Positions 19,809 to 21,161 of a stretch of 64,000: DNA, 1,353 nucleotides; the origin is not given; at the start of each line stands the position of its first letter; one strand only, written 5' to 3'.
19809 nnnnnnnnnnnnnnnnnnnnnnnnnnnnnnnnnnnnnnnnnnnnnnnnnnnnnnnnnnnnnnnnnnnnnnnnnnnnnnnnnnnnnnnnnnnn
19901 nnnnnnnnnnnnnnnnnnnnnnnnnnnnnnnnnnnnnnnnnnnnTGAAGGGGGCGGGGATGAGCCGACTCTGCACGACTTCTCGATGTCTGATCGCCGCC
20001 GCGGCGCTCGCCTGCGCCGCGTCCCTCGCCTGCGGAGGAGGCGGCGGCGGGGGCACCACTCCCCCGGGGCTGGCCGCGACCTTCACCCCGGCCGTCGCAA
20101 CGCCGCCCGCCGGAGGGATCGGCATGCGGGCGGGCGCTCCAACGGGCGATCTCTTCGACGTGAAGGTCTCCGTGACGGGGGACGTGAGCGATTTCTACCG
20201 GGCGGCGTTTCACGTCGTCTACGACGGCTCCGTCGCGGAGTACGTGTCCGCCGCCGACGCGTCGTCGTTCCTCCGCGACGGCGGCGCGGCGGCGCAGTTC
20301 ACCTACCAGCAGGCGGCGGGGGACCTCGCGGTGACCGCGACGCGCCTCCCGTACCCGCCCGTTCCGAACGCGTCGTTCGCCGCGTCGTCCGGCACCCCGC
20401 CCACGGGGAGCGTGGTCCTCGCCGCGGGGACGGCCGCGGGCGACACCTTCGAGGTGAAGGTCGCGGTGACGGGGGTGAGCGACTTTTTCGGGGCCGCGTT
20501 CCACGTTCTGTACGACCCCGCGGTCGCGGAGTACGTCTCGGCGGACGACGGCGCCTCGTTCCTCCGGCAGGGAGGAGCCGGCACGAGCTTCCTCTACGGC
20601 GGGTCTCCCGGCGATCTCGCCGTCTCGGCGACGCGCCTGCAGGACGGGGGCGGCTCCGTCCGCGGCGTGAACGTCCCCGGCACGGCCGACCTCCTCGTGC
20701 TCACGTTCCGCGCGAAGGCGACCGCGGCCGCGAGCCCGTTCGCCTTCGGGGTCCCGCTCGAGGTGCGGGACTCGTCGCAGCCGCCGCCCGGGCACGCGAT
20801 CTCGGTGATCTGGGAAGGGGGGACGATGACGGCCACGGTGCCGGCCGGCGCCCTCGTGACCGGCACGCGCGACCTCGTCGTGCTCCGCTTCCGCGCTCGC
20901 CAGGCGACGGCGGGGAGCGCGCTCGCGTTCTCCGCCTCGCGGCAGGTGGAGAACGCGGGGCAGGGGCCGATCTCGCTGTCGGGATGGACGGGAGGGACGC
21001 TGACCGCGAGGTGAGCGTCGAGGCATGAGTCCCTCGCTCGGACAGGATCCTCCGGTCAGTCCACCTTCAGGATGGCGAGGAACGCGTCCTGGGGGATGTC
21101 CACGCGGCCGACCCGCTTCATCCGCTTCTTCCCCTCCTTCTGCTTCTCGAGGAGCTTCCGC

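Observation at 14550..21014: Two divergent cargo/anchor pairs: dockerin-tipped PMP-like beta-helix proteins, each followed by a cohesin-like lipoprotein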

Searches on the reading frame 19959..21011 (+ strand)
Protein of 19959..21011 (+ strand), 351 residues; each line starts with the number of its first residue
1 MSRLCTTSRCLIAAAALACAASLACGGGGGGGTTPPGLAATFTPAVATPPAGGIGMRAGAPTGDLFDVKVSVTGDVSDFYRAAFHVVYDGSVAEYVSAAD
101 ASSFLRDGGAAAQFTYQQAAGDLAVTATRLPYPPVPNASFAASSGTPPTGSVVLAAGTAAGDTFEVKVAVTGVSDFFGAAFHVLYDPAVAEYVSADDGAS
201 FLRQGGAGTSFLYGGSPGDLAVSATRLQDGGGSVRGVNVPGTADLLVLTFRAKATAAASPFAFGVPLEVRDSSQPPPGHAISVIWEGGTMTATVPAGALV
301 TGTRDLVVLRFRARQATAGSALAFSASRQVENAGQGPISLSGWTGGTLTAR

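Call 4: search_protein_families(library=pfam, proteins=[window:19959-21011:+], max_evalue=1)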
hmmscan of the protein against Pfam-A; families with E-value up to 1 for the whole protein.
window:19959-21011:+ (351 aa): 2 families
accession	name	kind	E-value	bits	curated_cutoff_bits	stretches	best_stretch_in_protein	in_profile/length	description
PF00963.24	Cohesin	-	3.8e-19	69.7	24.1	2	156-257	8-106/139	Cohesin domain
PF24446.1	DUF7565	-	0.25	12.2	27.1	0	76-103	39-66/92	Family of unknown function (DUF7565)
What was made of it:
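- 19959..21014 (+): Gene B2: cohesin lipoprotein of 351 aa. The lipobox is SLAC (Cys25 at nt 20031-20033), followed by a Gly-rich tether. Pfam Cohesin 3.8e-19 (call 4).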

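Call 5: search_protein_families(library=ncbifam, proteins=[window:19959-21011:+], max_evalue=1)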
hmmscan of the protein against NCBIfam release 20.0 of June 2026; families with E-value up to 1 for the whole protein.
window:19959-21011:+ (351 aa): 0 families

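Call 9: find_homologous_proteins(query=window:19959-21011:+)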
Query window:19959-21011:+ (351 aa): 13 proteins with E <= 0.001 among 8000 candidates.
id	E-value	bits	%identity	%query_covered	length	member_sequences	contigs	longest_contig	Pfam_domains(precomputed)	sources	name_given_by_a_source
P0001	2.7e-201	686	93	100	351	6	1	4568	PF00963.25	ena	-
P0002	9.0e-171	586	81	100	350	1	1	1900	PF00963.25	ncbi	-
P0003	9.5e-153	527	71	100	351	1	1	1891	PF00963.25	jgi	jgi:hypothetical protein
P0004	2.7e-113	397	50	86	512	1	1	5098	PF00963.25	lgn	-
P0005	2.0e-74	269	48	89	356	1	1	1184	PF00963.25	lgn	-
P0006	1.5e-53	201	59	46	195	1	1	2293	PF00963.25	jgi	jgi:hypothetical protein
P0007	1.1e-30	125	46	44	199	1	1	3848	-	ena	-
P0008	3.2e-25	107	47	41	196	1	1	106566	PF00963.25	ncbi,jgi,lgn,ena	-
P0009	1.3e-19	89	42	41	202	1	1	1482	PF00963.25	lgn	-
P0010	6.8e-18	83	38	45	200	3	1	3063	-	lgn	-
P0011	2.8e-15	75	37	45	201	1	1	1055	PF00963.25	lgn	-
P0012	1.6e-14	72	35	44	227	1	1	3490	PF00963.25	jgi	jgi:hypothetical protein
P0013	1.4e-8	53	35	45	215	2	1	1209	-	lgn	-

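Call 10: find_encoding_contigs(protein=P0008, flank=8000, max_places=3)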
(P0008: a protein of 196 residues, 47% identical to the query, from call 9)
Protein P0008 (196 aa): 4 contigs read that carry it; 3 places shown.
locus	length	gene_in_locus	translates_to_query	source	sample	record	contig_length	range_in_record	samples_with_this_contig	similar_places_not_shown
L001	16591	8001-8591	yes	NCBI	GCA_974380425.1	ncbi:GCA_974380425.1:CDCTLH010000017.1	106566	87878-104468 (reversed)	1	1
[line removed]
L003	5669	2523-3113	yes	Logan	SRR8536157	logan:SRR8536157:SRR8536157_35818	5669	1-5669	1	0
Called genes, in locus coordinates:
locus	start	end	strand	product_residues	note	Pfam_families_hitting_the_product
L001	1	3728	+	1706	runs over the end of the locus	-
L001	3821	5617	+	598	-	PF00009:GTP_EFTU, PF03144:GTP_EFTU_D2, PF00679:EFG_C, PF06421:LepA_C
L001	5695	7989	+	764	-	PF00404:Dockerin_1 (weak)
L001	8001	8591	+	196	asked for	PF00963:Cohesin (weak)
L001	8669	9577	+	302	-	PF00535:Glycos_transf_2, PF13641:Glyco_tranf_2_3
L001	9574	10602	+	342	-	PF00535:Glycos_transf_2, PF10111:Glyco_tranf_2_2, PF13641:Glyco_tranf_2_3, PF13632:Glyco_trans_2_3 (weak), PF02709:Glyco_transf_7C (faint)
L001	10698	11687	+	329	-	PF00106:adh_short, PF01073:3Beta_HSD, PF01370:Epimerase, PF02719:Polysacc_synt_2, PF04321:RmlD_sub_bind, PF05368:NmrA, PF16363:GDP_Man_Dehyd, PF13460:NAD_binding_10, +1 more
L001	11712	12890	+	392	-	PF01041:DegT_DnrJ_EryC1, PF00155:Aminotran_1_2 (weak), PF01212:Beta_elim_lyase (weak)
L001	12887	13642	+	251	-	PF02348:CTP_transf_3, PF12804:NTP_transf_3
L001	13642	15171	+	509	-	PF01943:Polysacc_synt, PF13440:Polysacc_synt_3, PF03023:MurJ (weak)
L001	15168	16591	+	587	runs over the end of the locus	-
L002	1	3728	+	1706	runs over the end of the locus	-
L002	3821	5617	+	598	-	PF00009:GTP_EFTU, PF03144:GTP_EFTU_D2, PF00679:EFG_C, PF06421:LepA_C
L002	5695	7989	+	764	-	PF00404:Dockerin_1 (weak)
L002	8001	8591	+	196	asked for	PF00963:Cohesin (weak)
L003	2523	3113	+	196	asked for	PF00963:Cohesin (weak)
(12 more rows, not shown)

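Call 11: find_encoding_contigs(protein=P0004, flank=6000, max_places=3)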
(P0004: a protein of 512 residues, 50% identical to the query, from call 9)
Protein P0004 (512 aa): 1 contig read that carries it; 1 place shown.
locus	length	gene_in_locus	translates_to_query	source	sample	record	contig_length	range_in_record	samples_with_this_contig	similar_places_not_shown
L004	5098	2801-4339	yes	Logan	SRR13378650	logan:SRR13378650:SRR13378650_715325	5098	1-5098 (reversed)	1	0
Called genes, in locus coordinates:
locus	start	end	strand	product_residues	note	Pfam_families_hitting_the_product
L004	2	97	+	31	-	?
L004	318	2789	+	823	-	-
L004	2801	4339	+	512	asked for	PF00963:Cohesin (faint)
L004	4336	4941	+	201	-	-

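Call 12: find_encoding_contigs(protein=P0001, flank=6000, max_places=3)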
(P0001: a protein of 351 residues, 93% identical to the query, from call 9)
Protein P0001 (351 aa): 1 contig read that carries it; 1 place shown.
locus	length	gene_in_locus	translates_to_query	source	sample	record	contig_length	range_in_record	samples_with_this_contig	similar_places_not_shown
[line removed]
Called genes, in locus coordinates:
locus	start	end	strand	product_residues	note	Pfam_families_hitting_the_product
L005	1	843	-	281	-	?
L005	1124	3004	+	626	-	PF13229:Beta_helix (faint), PF00404:Dockerin_1 (faint)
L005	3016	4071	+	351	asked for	PF00963:Cohesin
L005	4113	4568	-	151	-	?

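Call 22: predict_structure(alignment_id=A1)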
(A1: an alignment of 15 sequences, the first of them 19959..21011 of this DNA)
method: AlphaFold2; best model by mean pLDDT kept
length: 351 residues; sequences in the alignment: 15
mean_pLDDT: 87.7   pTM: 0.74
mean pLDDT of the five models: 87.7, 87.5, 87.3, 87.3, 86.8
residues with pLDDT >= 90: 257; 70-90: 48; 50-70: 10; < 50: 36
segments of 3 or more residues with pLDDT < 50: 1-35
pLDDT, mean of each block of 10 residues (from residue 1): 39 41 39 61 91 93 95 94 97 97 95 97 97 93 92 97 97 95 97 97 90 96 86 83 98 94 94 71 96 94 97 93 94 88 92 91
secondary structure, 60 per line:
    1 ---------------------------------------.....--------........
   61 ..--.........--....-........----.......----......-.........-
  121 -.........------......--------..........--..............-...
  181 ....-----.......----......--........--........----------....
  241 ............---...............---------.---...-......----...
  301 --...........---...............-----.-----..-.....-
elements in order: E40-44 E53-62 E65-73 E76-79 E81-88 E93-99 H104-109 E111-119 E122-130 E137-142 E151-160 E163-176 E178-184 E190-196 H201-206 E209-216 E219-226 E237-252 E256-270 E284-286 E288-293 E298-300 E303-313 E317-331 E346-350
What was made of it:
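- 19959..21014 (+): AF2 pLDDT 87.7 and pTM 0.74 (call 22).
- On Cohesin (Pfam PF00963): AF2 model of B2: pLDDT 87.7, all-beta (call 22).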

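Call 26: fold_search(model_id=the predicted structure, library=pdb)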
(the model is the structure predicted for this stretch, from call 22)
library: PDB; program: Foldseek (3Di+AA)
matches with E <= 10: 927; with E <= 0.001: 65
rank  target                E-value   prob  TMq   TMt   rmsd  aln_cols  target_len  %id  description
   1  3l8q_A                9.4e-08  1.00  0.33  0.34  21.9       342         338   12  Structure analysis of the type II cohesin dyad from the adaptor ScaA scaffoldin of Acetivibrio cellulolyticus (released 2010-05-05)
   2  3l8q_B                4.3e-07  1.00  0.32  0.33  21.9       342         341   12  Structure analysis of the type II cohesin dyad from the adaptor ScaA scaffoldin of Acetivibrio cellulolyticus (released 2010-05-05)
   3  3l8q_D                6.0e-07  1.00  0.33  0.34  22.0       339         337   12  Structure analysis of the type II cohesin dyad from the adaptor ScaA scaffoldin of Acetivibrio cellulolyticus (released 2010-05-05)
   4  3l8q_C                9.8e-07  1.00  0.32  0.34  21.7       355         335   12  Structure analysis of the type II cohesin dyad from the adaptor ScaA scaffoldin of Acetivibrio cellulolyticus (released 2010-05-05)
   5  5nrm_A                2.9e-06  1.00  0.31  0.72   3.8       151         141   20  Crystal structure of the sixth cohesin from Acetivibrio cellulolyticus' scaffoldin B in complex with Cel5 dockerin S51 (released 2018-01-31)
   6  5nrk_A                4.0e-06  1.00  0.31  0.70   4.2       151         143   22  Crystal structure of the sixth cohesin from Acetivibrio cellulolyticus' scaffoldin B in complex with Cel5 dockerin S15 (released 2018-01-31)
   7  4fl4_C                5.4e-06  1.00  0.31  0.35  14.3       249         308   15  Scaffoldin conformation and dynamics revealed by a ternary complex from the Clostridium thermocellum cellulosome (released 2012-06-27)
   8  6kgf_C                5.9e-06  1.00  0.31  0.68   3.9       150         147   21  Crystal structure of CaDoc0917(R16D)-CaCohA2 complex at pH 8.2 (released 2020-07-08)
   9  2vn6_A                5.9e-06  1.00  0.31  0.66   4.6       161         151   19  The Clostridium cellulolyticum dockerin displays a dual binding mode for its cohesin partner (released 2008-05-13)
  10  6kgc_A                6.9e-06  1.00  0.31  0.70   3.9       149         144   21  Crystal structure of CaDoc0917(R49D)-CaCohA2 complex at pH 5.4 (released 2020-07-08)
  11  6kge_A                8.8e-06  1.00  0.31  0.71   3.9       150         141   21  Crystal structure of CaDoc0917(R16D)-CaCohA2 complex at pH 5.5 (released 2020-07-08)
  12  2vn5_C                1.1e-05  1.00  0.31  0.68   5.3       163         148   18  The Clostridium cellulolyticum dockerin displays a dual binding mode for its cohesin partner (released 2008-05-20)
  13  1g1k_A                1.4e-05  1.00  0.30  0.67   4.3       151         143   20  COHESIN MODULE FROM THE CELLULOSOME OF CLOSTRIDIUM CELLULOLYTICUM (released 2000-11-22)
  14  2vn5_A                1.4e-05  1.00  0.31  0.70   4.1       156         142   18  The Clostridium cellulolyticum dockerin displays a dual binding mode for its cohesin partner (released 2008-05-20)
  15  6kgd_A                1.5e-05  1.00  0.31  0.69   4.0       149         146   20  Crystal structure of CaDoc0917(R49D)-CaCohA2 complex at pH 8.0 (released 2020-07-08)
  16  2xdh                  1.7e-05  1.00  0.28  0.67   8.8       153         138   17  Non-cellulosomal cohesin from the hyperthermophilic archaeon Archaeoglobus fulgidus (released 2010-05-26)
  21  2jh2_C                3.8e-05  1.00  0.30  0.72   4.3       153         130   23  X-ray crystal structure of a cohesin-like module from Clostridium perfringens (released 2007-11-06)
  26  2vo8                  6.5e-05  1.00  0.28  0.65   9.4       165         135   11  Cohesin module from Clostridium perfringens ATCC13124 family 33 glycoside hydrolase. (released 2008-09-02)
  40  2jh2_A                1.7e-04  1.00  0.29  0.70   3.9       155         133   22  X-ray crystal structure of a cohesin-like module from Clostridium perfringens (released 2007-11-06)
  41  2jh2_B                1.7e-04  1.00  0.29  0.69   6.5       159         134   21  X-ray crystal structure of a cohesin-like module from Clostridium perfringens (released 2007-11-06)
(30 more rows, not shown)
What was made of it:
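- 19959..21014 (+): The best Foldseek matches are cohesins (call 26).
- On Cohesin (Pfam PF00963): The best Foldseek PDB matches are almost all cohesins, for example 5nrm_A at TMt 0.72 and 2jh2_C at 0.72 (call 26).
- Closest known: Single-cohesin anchoring proteins of Clostridium thermocellum. Same: Both structures appear among the fold matches of B2 (call 26).
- Checked: Its AF2 model (pLDDT 87.7) matches solved cohesins with TM about 0.7 (calls 22, 26).
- The AF2 model matches solved cohesins at TM about 0.7 (calls 22, 26).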

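Call 38: search_protein_representatives(alignment_id=A1)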
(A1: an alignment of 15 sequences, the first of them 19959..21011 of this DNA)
Query: 15 sequences, 258 profile positions. Proteins with E-value up to 0.001 (for the whole library): 1638; up to 1e-10: 627; up to 1e-30: 111. The best 150 are listed.
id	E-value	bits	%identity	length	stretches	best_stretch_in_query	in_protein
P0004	3.6e-173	590.2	-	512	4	38-240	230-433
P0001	5.7e-136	468.3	-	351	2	38-258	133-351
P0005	1.9e-120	417.4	-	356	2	38-258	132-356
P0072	1.3e-95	336.0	-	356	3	41-199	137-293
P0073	6.1e-95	333.8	-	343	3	48-199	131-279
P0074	1.8e-94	332.3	-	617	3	44-200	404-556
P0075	9.8e-81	287.3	-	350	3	48-198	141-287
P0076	1.5e-70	253.9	-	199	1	10-199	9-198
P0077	3.4e-62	226.5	-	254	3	43-201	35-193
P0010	3.9e-61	223.0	-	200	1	10-199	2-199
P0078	4.1e-59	216.4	-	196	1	6-199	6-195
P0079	1.3e-56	208.2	-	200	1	5-200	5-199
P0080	1.3e-55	204.9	-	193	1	8-200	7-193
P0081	1.5e-55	204.7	-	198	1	8-199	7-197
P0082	1.1e-54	201.8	-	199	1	11-200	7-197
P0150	1.6e-36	142.4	-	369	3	39-211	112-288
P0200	2.0e-28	115.8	-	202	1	12-199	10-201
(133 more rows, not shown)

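Call 78: list_cluster_members(proteins=[P0002, P0015, P0008, P0019, P0028, P0027, P0044])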
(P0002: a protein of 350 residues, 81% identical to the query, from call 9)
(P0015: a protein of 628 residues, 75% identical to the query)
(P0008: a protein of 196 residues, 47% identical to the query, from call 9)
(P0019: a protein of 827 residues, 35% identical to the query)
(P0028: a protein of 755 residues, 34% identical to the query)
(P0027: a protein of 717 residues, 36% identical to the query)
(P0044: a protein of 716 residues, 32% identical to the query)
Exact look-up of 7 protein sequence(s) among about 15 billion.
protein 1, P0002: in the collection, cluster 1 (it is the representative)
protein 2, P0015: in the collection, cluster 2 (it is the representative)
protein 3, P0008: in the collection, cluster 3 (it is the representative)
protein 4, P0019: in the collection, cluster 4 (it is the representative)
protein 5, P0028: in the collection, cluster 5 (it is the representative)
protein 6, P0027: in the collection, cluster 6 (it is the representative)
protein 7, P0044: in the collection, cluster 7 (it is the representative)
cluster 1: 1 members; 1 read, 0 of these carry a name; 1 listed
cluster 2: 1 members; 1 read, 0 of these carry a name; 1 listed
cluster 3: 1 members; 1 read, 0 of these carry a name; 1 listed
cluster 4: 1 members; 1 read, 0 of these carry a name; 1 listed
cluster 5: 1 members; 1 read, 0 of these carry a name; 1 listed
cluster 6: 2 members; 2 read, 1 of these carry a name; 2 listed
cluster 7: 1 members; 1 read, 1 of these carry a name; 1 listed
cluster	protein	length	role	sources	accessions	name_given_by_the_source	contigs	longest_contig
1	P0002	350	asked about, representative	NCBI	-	-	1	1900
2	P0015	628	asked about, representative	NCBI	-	-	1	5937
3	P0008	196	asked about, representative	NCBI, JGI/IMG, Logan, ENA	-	-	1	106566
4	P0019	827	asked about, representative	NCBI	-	-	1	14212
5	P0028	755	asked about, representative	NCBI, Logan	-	-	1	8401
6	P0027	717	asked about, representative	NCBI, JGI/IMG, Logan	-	hypothetical protein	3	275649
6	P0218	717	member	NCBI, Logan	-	-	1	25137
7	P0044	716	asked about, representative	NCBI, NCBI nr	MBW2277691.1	MAG: hypothetical protein JRF63_09385, partial [Deltaproteobacteria bacterium] | hypothetical protein [Deltaproteobacteria bacterium]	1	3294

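Call 79: find_encoding_contigs(protein=P0200, flank=5000, max_places=2)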
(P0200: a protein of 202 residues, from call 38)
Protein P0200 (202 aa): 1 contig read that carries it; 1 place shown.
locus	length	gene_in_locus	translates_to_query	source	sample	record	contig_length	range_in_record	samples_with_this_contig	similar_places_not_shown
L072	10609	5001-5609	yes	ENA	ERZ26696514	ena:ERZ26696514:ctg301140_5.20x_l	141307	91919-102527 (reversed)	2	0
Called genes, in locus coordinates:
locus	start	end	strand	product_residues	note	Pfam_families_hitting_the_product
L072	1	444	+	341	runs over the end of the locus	PF00814:TsaD, PF22521:HypF_C_2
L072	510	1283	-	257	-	PF00106:adh_short, PF23441:SDR (weak), PF13561:adh_short_C2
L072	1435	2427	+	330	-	-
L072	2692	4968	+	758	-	-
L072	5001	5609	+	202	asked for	PF00963:Cohesin (weak)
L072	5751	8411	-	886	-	PF25174:Beta-prop_THOC3 (faint), PF26549:Tricorn_N (weak), PF00756:Esterase (weak), PF02129:Peptidase_S15 (faint), PF00326:Peptidase_S9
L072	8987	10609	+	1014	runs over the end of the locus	PF02700:PurS (faint), PF18072:FGAR-AT_linker, PF00586:AIRS (weak), PF02769:AIRS_C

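Call 80: find_encoding_contigs(protein=P0150, flank=5000, max_places=2)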
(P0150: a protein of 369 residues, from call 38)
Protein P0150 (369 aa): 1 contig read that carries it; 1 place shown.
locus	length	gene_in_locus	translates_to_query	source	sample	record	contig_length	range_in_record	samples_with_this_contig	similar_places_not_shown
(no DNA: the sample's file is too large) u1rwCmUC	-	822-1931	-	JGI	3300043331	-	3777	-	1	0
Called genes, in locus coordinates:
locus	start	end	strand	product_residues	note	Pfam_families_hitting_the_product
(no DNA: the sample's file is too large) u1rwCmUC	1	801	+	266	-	?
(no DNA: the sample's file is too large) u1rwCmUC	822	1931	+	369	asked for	-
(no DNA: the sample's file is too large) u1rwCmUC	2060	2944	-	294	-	PF00126:HTH_1, PF03466:LysR_substrate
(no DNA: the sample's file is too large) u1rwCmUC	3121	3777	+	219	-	?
